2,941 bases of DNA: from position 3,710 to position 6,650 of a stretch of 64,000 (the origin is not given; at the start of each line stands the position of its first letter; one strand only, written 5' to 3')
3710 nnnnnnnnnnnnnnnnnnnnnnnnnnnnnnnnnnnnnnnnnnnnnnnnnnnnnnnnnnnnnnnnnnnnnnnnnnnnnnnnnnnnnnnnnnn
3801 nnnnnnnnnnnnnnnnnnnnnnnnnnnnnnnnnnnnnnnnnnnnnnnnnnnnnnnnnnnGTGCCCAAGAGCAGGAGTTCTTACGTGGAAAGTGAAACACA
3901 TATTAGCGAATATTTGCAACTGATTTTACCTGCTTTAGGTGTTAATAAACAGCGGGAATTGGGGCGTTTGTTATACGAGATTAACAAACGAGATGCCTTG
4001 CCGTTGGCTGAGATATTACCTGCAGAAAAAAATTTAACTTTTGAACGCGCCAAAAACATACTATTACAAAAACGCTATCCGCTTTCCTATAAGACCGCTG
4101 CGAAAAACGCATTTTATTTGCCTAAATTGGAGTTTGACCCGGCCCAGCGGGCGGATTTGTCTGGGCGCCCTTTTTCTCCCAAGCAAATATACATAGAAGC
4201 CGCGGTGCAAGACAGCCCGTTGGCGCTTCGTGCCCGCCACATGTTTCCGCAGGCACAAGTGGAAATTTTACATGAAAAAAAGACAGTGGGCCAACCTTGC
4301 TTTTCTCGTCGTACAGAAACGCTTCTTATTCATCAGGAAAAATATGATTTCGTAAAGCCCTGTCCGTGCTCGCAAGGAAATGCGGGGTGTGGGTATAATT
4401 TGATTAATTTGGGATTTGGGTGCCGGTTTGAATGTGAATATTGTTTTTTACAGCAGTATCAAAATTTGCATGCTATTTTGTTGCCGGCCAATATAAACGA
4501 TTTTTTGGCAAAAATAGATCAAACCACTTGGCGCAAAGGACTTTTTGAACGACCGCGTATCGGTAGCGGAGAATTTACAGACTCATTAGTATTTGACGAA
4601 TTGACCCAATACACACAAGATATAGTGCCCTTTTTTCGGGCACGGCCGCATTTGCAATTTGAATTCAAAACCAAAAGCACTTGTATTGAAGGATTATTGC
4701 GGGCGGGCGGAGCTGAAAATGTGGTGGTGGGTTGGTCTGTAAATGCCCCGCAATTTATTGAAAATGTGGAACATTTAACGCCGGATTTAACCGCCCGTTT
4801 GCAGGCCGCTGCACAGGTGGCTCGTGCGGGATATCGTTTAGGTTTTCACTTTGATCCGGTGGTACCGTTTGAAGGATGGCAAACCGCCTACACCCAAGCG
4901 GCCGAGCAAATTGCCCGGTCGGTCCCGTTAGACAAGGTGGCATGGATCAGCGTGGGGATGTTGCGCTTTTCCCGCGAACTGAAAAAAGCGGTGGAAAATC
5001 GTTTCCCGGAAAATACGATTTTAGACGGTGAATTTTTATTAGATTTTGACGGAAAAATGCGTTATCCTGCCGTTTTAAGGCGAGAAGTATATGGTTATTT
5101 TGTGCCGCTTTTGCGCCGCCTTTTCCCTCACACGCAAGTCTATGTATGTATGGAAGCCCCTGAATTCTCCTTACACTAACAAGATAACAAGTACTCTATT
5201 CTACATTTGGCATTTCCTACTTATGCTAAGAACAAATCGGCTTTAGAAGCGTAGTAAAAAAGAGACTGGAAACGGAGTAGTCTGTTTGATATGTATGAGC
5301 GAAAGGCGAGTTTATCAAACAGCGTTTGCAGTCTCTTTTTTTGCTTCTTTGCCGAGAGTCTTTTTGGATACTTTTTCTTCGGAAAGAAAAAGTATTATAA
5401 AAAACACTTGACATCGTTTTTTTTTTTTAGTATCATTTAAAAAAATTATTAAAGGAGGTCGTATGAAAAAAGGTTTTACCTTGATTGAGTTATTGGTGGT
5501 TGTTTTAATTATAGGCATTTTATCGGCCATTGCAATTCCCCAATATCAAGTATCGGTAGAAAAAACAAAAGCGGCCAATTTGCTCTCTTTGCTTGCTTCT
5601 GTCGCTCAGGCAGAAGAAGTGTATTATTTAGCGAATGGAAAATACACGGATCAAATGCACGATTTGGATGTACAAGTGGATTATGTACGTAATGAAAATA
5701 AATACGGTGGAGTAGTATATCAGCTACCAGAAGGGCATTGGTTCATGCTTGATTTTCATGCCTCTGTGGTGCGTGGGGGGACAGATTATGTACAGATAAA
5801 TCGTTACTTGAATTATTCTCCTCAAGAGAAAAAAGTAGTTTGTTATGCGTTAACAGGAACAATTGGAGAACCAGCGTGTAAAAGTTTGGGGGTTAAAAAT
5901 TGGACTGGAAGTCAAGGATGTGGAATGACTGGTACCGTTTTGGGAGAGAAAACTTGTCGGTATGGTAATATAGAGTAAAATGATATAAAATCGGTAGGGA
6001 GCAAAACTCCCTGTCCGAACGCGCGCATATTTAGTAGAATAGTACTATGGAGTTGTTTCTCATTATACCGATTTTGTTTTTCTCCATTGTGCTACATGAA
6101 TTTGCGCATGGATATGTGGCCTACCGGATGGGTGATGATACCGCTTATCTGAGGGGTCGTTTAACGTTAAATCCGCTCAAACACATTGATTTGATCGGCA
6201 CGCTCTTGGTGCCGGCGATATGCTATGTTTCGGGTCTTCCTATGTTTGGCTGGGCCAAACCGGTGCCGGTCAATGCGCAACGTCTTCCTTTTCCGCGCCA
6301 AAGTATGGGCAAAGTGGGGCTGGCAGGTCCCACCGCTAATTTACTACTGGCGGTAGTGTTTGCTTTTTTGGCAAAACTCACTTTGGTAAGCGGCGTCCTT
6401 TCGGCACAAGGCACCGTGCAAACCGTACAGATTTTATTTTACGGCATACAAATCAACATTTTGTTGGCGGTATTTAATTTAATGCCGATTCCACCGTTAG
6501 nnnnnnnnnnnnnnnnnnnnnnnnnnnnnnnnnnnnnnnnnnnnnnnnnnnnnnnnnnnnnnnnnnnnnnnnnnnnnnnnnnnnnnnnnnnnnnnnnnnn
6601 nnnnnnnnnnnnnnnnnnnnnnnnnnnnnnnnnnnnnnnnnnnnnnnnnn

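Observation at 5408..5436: T12 homopolymer in the -35/-10 spacer of a pilin promoter: likely phase-variation switch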

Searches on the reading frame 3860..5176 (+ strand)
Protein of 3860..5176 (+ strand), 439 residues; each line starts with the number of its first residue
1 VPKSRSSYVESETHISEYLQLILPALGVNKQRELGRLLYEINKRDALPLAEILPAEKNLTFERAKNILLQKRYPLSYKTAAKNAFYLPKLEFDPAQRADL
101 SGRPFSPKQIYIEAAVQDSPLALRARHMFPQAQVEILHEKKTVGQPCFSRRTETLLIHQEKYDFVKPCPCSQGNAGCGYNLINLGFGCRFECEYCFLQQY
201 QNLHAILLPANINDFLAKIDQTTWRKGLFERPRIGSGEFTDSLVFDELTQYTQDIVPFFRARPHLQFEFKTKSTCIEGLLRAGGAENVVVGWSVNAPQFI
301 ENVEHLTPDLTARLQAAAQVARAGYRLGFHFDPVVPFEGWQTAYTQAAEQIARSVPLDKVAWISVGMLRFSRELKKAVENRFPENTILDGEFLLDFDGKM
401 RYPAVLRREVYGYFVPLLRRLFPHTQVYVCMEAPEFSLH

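Call 8: search_protein_families(library=pfam, proteins=[window:3860-5176:+], max_evalue=0.01)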
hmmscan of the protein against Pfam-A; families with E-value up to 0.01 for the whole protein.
window:3860-5176:+ (439 aa): 2 families
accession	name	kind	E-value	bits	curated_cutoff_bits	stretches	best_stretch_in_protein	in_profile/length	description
PF20903.3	SPL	-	4.2e-28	98.7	27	1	182-385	81-286/338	Spore photoproduct lyase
PF04055.27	Radical_SAM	-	0.0011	19.5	29.5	1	182-299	1-114/166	Radical SAM superfamily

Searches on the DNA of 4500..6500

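Call 5: search_rna_families(source=window, start=4500, end=6500, threshold=evalue, max_evalue=1)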
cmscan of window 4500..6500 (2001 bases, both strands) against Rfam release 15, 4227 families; matches with E-value up to 1: 2.
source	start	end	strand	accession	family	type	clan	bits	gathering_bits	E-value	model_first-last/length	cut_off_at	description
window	5310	5441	-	RF01591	snoR15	Gene; snRNA; snoRNA; CD-box;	-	32.4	50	0.074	1-131/131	no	small nucleolar RNA snoR15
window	5233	5356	+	RF04079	MIR161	Gene; miRNA;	-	22.9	90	0.069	1-136/136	no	MIR161 microRNA precursor family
